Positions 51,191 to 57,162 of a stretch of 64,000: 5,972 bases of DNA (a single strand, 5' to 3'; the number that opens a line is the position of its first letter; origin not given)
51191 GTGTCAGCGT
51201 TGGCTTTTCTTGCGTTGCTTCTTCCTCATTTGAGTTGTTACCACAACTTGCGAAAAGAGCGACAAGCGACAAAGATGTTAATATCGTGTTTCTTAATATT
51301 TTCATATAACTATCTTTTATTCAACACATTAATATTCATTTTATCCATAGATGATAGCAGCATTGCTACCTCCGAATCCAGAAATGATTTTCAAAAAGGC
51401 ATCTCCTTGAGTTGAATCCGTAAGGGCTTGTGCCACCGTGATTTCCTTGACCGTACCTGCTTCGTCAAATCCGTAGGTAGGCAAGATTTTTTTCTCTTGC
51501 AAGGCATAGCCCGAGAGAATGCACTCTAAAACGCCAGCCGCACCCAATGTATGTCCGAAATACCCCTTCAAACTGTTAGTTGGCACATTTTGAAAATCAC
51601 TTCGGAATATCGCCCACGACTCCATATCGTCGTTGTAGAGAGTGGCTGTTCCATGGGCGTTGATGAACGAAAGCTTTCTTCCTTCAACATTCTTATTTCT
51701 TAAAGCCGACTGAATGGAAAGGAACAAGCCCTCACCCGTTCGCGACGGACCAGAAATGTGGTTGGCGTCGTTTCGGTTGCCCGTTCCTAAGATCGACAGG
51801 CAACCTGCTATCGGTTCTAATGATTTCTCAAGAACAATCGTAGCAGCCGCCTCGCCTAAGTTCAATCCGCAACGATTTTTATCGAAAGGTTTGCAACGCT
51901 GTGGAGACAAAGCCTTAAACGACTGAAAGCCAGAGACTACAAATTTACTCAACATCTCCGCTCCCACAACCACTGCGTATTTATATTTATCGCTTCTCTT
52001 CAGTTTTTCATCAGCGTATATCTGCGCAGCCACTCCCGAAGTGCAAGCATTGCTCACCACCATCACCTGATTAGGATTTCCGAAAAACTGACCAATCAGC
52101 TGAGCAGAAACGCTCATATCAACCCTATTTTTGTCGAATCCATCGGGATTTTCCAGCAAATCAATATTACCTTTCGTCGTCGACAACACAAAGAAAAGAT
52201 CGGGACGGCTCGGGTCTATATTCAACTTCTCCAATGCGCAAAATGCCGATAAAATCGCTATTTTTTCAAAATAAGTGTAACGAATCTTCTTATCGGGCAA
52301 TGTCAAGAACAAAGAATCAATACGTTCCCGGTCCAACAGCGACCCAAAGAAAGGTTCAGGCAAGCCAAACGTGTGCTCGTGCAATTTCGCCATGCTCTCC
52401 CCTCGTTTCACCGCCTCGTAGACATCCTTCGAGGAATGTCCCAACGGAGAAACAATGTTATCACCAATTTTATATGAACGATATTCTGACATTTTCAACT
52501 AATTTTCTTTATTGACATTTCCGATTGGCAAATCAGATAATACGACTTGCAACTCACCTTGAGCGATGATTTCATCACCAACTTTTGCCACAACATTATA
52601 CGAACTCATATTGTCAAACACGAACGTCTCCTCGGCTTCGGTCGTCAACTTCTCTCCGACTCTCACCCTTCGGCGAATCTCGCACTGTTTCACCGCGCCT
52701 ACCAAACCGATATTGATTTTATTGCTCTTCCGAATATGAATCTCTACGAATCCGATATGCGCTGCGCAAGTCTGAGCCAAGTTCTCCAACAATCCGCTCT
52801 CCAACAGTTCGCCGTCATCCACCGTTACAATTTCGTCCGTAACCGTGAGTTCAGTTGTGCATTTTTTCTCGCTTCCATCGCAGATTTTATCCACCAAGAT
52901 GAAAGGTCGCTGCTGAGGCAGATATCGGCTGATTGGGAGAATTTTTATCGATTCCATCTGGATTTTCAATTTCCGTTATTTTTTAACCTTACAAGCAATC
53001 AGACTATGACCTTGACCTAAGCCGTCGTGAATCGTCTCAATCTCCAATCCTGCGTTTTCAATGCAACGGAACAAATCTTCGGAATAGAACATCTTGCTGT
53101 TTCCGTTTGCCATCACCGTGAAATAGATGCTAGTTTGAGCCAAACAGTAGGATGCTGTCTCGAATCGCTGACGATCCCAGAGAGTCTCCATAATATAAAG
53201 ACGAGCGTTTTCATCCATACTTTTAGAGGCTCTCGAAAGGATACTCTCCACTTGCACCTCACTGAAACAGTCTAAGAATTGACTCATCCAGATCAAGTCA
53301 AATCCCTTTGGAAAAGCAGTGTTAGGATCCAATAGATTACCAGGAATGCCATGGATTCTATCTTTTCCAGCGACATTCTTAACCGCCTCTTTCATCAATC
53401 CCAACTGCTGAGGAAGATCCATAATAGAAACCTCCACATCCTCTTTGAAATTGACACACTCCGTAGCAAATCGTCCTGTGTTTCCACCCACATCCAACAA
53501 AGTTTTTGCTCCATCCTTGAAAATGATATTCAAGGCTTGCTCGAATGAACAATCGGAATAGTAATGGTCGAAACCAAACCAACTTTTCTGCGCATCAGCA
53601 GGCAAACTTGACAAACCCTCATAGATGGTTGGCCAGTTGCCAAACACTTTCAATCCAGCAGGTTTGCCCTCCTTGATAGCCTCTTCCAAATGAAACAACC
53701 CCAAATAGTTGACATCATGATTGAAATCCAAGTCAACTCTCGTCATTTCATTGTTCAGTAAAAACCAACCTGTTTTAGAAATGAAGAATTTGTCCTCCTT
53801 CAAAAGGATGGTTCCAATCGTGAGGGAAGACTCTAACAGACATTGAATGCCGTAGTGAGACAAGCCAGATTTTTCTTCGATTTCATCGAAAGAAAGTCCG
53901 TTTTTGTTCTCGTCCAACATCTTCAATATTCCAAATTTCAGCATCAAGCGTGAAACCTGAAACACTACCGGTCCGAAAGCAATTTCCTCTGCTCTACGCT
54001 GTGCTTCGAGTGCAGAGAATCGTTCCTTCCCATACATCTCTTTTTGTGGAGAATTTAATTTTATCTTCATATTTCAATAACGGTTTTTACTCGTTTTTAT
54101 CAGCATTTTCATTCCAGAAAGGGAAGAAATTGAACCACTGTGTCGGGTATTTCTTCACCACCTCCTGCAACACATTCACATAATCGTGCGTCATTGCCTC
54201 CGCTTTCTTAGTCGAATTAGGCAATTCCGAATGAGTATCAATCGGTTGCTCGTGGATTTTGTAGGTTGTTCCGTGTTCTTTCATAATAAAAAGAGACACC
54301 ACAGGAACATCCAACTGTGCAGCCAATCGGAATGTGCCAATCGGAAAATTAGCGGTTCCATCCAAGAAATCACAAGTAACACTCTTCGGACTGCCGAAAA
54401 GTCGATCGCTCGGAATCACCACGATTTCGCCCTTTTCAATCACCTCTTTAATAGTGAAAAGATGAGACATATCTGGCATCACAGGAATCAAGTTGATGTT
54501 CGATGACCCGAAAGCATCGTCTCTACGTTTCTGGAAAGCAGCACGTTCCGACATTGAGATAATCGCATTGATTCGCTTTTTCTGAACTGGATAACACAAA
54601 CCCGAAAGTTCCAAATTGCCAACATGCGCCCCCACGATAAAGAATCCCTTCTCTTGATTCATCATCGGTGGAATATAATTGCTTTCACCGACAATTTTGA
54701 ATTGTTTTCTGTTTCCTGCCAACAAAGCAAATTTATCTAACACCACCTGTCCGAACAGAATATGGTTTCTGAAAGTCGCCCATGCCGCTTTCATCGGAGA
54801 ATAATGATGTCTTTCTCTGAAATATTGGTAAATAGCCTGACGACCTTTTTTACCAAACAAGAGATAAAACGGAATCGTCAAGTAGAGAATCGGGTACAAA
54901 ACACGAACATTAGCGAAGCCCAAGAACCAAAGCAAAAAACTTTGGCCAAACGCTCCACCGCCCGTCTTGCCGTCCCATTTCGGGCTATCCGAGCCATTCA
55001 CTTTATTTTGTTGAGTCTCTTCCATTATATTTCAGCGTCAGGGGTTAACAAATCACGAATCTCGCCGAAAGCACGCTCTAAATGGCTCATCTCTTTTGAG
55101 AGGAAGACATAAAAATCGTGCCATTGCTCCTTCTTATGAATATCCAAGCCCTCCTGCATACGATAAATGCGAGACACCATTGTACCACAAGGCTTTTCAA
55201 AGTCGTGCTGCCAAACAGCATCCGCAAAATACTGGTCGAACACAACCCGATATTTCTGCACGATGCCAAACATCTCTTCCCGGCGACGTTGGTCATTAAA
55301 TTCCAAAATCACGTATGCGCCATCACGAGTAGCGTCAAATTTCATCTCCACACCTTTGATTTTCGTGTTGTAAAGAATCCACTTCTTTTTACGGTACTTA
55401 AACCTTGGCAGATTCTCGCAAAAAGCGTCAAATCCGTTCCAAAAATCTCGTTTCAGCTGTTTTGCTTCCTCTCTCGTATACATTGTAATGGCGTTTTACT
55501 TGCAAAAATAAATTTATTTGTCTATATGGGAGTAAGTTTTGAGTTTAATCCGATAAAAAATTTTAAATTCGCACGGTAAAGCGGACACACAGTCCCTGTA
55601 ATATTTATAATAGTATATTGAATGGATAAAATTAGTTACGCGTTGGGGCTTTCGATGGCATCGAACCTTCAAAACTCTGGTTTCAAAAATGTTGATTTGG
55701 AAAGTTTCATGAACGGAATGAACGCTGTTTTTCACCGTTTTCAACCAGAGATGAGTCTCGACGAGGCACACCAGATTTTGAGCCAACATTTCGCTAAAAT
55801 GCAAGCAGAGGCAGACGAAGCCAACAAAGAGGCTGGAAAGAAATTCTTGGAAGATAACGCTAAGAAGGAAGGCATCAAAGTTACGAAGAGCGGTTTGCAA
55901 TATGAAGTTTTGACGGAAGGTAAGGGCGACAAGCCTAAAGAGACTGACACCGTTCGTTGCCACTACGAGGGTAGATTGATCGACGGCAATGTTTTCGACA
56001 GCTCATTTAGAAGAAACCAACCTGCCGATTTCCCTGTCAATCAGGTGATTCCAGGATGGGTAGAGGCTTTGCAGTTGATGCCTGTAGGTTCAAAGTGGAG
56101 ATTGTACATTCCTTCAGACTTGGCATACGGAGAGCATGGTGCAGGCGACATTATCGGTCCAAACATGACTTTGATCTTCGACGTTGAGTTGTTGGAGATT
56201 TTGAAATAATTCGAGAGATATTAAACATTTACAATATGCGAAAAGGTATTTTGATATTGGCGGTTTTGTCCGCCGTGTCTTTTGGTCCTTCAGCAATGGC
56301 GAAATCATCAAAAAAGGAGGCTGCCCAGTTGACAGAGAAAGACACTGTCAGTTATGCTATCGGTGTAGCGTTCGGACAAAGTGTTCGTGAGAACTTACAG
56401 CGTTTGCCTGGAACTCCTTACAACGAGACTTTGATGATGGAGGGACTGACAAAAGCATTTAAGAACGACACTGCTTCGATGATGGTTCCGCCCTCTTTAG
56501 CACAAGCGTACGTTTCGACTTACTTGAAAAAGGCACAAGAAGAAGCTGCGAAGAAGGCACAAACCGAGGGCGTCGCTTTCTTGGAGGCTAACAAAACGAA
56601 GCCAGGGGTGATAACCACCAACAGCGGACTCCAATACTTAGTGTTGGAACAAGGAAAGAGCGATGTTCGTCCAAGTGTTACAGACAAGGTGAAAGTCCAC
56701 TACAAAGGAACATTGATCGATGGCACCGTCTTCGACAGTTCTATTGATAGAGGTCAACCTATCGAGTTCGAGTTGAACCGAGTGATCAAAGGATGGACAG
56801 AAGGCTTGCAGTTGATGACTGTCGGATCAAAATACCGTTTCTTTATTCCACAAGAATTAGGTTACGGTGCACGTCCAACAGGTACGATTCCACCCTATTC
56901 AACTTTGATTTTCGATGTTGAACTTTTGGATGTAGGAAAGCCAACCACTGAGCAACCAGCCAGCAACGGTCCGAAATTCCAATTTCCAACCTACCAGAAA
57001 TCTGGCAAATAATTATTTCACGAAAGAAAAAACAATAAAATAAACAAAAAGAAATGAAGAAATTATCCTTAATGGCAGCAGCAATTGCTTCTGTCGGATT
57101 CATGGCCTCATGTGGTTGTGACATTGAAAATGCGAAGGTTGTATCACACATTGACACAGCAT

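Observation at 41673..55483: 15-gene aryl-polyene/flexirubin-like type II PKS-FAS operon with a reduced, atypical gene set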

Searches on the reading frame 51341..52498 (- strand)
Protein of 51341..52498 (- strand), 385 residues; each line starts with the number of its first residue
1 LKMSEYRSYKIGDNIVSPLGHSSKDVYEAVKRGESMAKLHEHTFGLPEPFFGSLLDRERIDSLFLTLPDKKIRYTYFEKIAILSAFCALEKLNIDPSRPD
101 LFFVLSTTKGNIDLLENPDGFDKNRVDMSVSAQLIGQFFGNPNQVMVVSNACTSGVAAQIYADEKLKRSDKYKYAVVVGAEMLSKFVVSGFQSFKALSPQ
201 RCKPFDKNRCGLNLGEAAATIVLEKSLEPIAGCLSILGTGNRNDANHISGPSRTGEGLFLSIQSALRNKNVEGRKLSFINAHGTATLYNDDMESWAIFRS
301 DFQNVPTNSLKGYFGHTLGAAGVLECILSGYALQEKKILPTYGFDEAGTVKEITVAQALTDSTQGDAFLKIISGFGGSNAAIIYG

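Call 4: search_protein_families(library=pfam, proteins=[window:51341-52498:-], max_evalue=0.01)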
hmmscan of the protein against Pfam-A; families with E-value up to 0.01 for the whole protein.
window:51341-52498:- (385 aa): 3 families
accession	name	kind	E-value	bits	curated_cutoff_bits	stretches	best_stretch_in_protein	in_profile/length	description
PF02801.28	Ketoacyl-synt_C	-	3.6e-18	66.1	20.8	1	236-344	4-118/119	Beta-ketoacyl synthase, C-terminal domain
PF00109.32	ketoacyl-synt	-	9.1e-13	48.8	20.8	1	15-226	11-249/252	Beta-ketoacyl synthase, N-terminal domain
PF08545.16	ACP_syn_III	-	6.2e-05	23.3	24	1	148-226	3-64/80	3-Oxoacyl-[acyl-carrier-protein (ACP)] synthase III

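Call 6: search_protein_families(library=ncbifam, proteins=[window:51341-52498:-], max_evalue=0.01)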
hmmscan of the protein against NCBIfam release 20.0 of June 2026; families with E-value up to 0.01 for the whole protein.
window:51341-52498:- (385 aa): 19 families
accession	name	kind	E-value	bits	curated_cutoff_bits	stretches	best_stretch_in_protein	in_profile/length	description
NF006618.0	PRK09185.1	subfamily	9.1e-58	196.2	407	1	117-384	126-390/394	beta-ketoacyl-ACP synthase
TIGR03150.1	fabF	equivalog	1.3e-44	152.5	493.75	1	140-383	149-405/407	beta-ketoacyl-ACP synthase II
NF005589.0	PRK07314.1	subfamily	6.4e-42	143.7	387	1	141-383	153-408/413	beta-ketoacyl-ACP synthase II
NF058662.1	cispenta_AmcF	equivalog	1.4e-41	142.7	325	1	76-383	60-366/369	cispentacin biosynthesis acyltransferase subunit AmcF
NF004618.0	PRK05952.1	equivalog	1.5e-40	139.3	455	1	131-383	126-379/384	beta-ketoacyl-ACP synthase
NF006587.0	PRK09116.1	equivalog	5.4e-34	117.6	470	1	131-384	143-404/408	beta-ketoacyl-ACP synthase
NF004970.0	PRK06333.1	subfamily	6.1e-34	117.6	525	1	143-384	164-419/424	beta-ketoacyl-ACP synthase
NF005076.0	PRK06501.1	equivalog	1.8e-32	112.8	629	1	129-383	152-419/425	beta-ketoacyl-ACP synthase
NF006274.0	PRK08439.1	equivalog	1e-31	110.2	621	1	142-384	154-403/406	beta-ketoacyl-ACP synthase II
NF005490.0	PRK07103.1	equivalog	1.8e-29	103.1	445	1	134-383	151-409/414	polyketide beta-ketoacyl:acyl carrier protein synthase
NF006434.0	PRK08722.1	equivalog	2.5e-25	89.2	759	1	146-384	158-411/414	beta-ketoacyl-ACP synthase II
NF005916.1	PRK07910.1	equivalog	6e-22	78.1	560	1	145-385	164-416/418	KasA/KasB family beta-ketoacyl-ACP synthase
NF005935.0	PRK07967.1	equivalog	1.5e-15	57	630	1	148-383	158-400/406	beta-ketoacyl-ACP synthase I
NF053555.1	prodigi_MBC_PigJ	equivalog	3.7e-14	52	900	1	131-341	492-704/759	prodigiosin MBC biosynthesis protein PigJ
NF045894.1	PKS_plus_SDR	equivalog_domain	1e-10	39.9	1740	1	129-346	150-378/1515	type I polyketide synthase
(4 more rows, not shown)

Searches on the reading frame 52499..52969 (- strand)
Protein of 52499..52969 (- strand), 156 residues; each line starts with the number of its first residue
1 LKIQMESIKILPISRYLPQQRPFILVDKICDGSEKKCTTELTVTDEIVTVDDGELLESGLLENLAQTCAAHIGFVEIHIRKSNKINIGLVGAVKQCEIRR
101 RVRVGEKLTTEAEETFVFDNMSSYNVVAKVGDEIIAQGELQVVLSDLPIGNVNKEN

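Call 4: search_protein_families(library=pfam, proteins=[window:52499-52969:-], max_evalue=0.01)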
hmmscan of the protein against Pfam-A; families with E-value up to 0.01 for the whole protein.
window:52499-52969:- (156 aa): 0 families

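Call 6: search_protein_families(library=ncbifam, proteins=[window:52499-52969:-], max_evalue=0.01)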
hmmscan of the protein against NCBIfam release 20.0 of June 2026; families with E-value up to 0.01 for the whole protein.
window:52499-52969:- (156 aa): 3 families
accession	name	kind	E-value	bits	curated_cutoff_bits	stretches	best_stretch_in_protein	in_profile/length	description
NF000582.1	PRK00006.1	equivalog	7.5e-12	45.4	113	1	12-143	4-136/137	3-hydroxyacyl-ACP dehydratase FabZ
TIGR01750.1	fabZ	equivalog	2.2e-10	40.5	155.15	1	9-143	2-140/141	3-hydroxyacyl-ACP dehydratase FabZ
NF009667.0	PRK13188.1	equivalog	0.00068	18.4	465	1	8-142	321-457/464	bifunctional UDP-3-O-[3-hydroxymyristoyl] N-acetylglucosamine deacetylase/3-hydroxyacyl-ACP dehydratase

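Call 56: search_protein_families(library=pfam, proteins=[window:52499-52957:-], max_evalue=5)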
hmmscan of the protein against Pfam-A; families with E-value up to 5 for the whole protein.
window:52499-52957:- (152 aa): 2 families
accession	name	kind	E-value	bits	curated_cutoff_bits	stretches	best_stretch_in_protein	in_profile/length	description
PF04085.20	MreC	-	0.05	13.8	28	1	107-150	75-117/147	Rod shape-determining protein MreC, barrel core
PF22817.2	ApeP-like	-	0.1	12.6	27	1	7-141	5-142/158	ApeP dehydratase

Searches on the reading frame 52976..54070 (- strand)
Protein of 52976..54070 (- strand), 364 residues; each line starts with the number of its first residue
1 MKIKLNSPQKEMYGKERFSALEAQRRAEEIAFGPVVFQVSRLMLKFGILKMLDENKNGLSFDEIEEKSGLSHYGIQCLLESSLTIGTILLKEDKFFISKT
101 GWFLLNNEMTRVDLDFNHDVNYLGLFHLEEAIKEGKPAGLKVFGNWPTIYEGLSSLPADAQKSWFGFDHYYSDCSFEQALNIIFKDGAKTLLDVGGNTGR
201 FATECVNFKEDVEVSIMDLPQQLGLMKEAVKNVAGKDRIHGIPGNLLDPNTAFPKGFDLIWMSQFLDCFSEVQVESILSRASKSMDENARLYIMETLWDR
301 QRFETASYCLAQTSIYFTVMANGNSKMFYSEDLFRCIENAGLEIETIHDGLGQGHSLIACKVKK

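Call 4: search_protein_families(library=pfam, proteins=[window:52976-54070:-], max_evalue=0.01)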
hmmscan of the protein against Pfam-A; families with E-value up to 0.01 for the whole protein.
window:52976-54070:- (364 aa): 5 families
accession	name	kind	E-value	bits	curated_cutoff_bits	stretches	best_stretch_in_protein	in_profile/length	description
PF21212.3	Dimerisation2-like_dom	-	4.3e-34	117.1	27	1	24-95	1-72/72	Dimerisation2-like domain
PF00891.24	Methyltransf_2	-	2e-10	40.8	22.3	1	128-326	4-195/210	O-methyltransferase domain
PF13489.12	Methyltransf_23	-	5.1e-05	23.5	27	1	186-346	21-163/164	Methyltransferase domain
PF08242.18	Methyltransf_12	-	0.00023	22.2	30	1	192-291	1-98/98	Methyltransferase domain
PF08100.18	Dimerisation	-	0.00029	21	25.6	1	21-83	3-65/93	O-methyltransferase dimerisation domain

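Call 6: search_protein_families(library=ncbifam, proteins=[window:52976-54070:-], max_evalue=0.01)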
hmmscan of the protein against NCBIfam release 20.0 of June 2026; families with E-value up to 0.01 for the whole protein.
window:52976-54070:- (364 aa): 3 families
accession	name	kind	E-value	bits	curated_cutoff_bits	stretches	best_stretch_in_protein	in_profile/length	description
NF053543.1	FlxJ_fam_MTase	equivalog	3.7e-181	601.7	560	1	12-361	2-351/352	FlxJ family methyltransferase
TIGR02716.1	C20_methyl_CrtF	equivalog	7.8e-07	28.4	276.1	1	186-319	148-281/306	bacteriochlorophyllide d C-20 methyltransferase BchU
NF043040.1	corrin_prot_MT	hypoth_equivalog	3.7e-06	26.5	180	1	189-356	43-210/216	corrinoid protein-associated methyltransferase CpaM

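Call 11: find_encoding_contigs(protein=window:52976-54070:-, flank=10000, max_places=6)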
Protein window:52976-54070:- (364 aa): 1 contig read that carries it; 1 place shown.
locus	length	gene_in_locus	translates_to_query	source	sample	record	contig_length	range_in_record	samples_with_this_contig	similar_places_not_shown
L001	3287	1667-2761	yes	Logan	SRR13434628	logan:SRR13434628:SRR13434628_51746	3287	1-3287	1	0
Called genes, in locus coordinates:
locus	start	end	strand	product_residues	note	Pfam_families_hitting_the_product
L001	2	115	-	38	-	?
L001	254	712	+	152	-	PF14088:DUF4268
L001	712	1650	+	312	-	PF03279:Lip_A_acyltrans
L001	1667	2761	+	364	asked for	PF21212:Dimerisation2-like_dom, PF00891:Methyltransf_2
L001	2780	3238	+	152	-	PF22817:ApeP-like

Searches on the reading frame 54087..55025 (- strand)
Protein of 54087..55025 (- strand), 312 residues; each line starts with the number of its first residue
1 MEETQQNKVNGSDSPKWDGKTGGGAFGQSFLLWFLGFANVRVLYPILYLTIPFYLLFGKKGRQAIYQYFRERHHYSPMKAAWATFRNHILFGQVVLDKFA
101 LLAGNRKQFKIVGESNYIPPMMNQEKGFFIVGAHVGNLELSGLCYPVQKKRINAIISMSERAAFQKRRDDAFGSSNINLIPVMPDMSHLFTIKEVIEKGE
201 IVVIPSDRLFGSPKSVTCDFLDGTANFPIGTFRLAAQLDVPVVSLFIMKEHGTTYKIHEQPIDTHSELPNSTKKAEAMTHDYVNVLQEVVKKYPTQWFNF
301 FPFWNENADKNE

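Call 4: search_protein_families(library=pfam, proteins=[window:54087-55025:-], max_evalue=0.01)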
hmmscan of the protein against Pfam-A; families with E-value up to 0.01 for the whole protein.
window:54087-55025:- (312 aa): 1 family
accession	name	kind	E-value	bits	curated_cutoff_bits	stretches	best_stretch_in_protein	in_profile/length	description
PF03279.18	Lip_A_acyltrans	-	5.8e-13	49.1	22.3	1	107-304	103-293/295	Bacterial lipid A biosynthesis acyltransferase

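Call 6: search_protein_families(library=ncbifam, proteins=[window:54087-55025:-], max_evalue=0.01)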
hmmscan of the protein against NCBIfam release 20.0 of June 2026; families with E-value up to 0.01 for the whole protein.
window:54087-55025:- (312 aa): 7 families
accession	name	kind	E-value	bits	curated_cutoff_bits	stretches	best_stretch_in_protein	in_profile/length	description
NF006270.0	PRK08419.1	equivalog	3e-10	39.9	248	1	106-302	94-286/298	lipid A biosynthesis lauroyl acyltransferase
NF005919.0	PRK07920.1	equivalog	7.4e-07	28.5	209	1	177-311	170-300/311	phosphatidylinositol mannoside acyltransferase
NF005150.0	PRK06628.1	equivalog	1.1e-06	28.2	350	1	107-305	98-289/290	lipid A biosynthesis lauroyl acyltransferase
NF005120.0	PRK06553.1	equivalog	2.3e-06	27.2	273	1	120-305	126-307/308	lipid A biosynthesis lauroyl acyltransferase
TIGR02207.1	lipid_A_htrB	subfamily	2.2e-05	24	297.8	1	108-298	103-285/303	LpxL/LpxP family Kdo(2)-lipid IV(A) lauroyl/palmitoleoyl acyltransferase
NF005340.0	PRK06860.1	subfamily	0.00025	20.3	398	1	112-298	112-291/309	lipid A biosynthesis lauroyl acyltransferase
NF006487.0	PRK08905.1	equivalog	0.0008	18.5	281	1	118-298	94-267/290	lysophospholipid acyltransferase family protein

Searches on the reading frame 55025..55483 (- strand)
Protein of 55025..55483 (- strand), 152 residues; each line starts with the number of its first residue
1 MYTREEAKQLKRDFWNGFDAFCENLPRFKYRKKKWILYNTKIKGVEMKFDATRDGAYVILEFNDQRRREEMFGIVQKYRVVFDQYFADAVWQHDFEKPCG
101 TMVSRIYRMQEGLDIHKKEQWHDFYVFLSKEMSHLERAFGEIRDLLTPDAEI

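Call 4: search_protein_families(library=pfam, proteins=[window:55025-55483:-], max_evalue=0.01)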
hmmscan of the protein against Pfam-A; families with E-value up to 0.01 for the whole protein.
window:55025-55483:- (152 aa): 2 families
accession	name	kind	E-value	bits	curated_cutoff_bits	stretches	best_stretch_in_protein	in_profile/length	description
PF14088.11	DUF4268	-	1.6e-21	77.3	27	1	10-142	1-139/140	Domain of unknown function (DUF4268)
PF15173.11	FAM180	-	0.0019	18.6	27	1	90-133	91-134/137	FAM180 family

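Call 6: search_protein_families(library=ncbifam, proteins=[window:55025-55483:-], max_evalue=0.01)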
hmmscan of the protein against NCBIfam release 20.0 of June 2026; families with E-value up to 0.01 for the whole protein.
window:55025-55483:- (152 aa): 1 family
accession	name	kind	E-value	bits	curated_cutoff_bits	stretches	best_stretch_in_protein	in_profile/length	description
NF053682.1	SAV1803_dom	domain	0.005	16.6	40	0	75-120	18-64/132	SAV1803-related protein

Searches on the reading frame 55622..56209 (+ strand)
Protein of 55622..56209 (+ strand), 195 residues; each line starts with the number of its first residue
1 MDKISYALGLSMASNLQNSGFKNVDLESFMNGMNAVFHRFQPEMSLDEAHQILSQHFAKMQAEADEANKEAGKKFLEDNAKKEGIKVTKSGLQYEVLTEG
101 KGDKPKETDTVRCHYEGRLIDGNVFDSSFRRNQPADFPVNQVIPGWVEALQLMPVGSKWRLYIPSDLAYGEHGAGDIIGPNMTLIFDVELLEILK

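Call 5: search_protein_families(library=pfam, proteins=[window:55622-56209:+], max_evalue=0.01)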
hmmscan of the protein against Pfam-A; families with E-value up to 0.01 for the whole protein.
window:55622-56209:+ (195 aa): 2 families
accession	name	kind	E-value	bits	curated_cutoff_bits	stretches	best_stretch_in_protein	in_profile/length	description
PF00254.34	FKBP_C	-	3.9e-31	107.7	21.1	1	104-191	4-94/94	FKBP-type peptidyl-prolyl cis-trans isomerase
PF01346.23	FKBP_N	-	1.8e-25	90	22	1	2-96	2-97/97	Domain amino terminal to FKBP-type peptidyl-prolyl isomerase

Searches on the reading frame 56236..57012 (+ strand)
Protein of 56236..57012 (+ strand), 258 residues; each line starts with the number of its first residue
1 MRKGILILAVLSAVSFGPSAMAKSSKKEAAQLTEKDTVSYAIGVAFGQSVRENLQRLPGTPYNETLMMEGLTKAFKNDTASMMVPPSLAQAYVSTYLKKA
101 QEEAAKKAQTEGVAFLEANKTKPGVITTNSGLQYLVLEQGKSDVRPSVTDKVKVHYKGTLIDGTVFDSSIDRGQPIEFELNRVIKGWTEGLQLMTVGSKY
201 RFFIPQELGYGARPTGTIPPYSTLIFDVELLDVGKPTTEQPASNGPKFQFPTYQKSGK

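Call 5: search_protein_families(library=pfam, proteins=[window:56236-57012:+], max_evalue=0.01)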
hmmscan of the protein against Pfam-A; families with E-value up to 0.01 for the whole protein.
window:56236-57012:+ (258 aa): 2 families
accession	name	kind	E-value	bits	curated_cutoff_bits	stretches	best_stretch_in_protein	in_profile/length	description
PF00254.34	FKBP_C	-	3.3e-31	107.9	21.1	1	145-231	4-94/94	FKBP-type peptidyl-prolyl cis-trans isomerase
PF01346.23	FKBP_N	-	2.4e-20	73.6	22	1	35-136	1-97/97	Domain amino terminal to FKBP-type peptidyl-prolyl isomerase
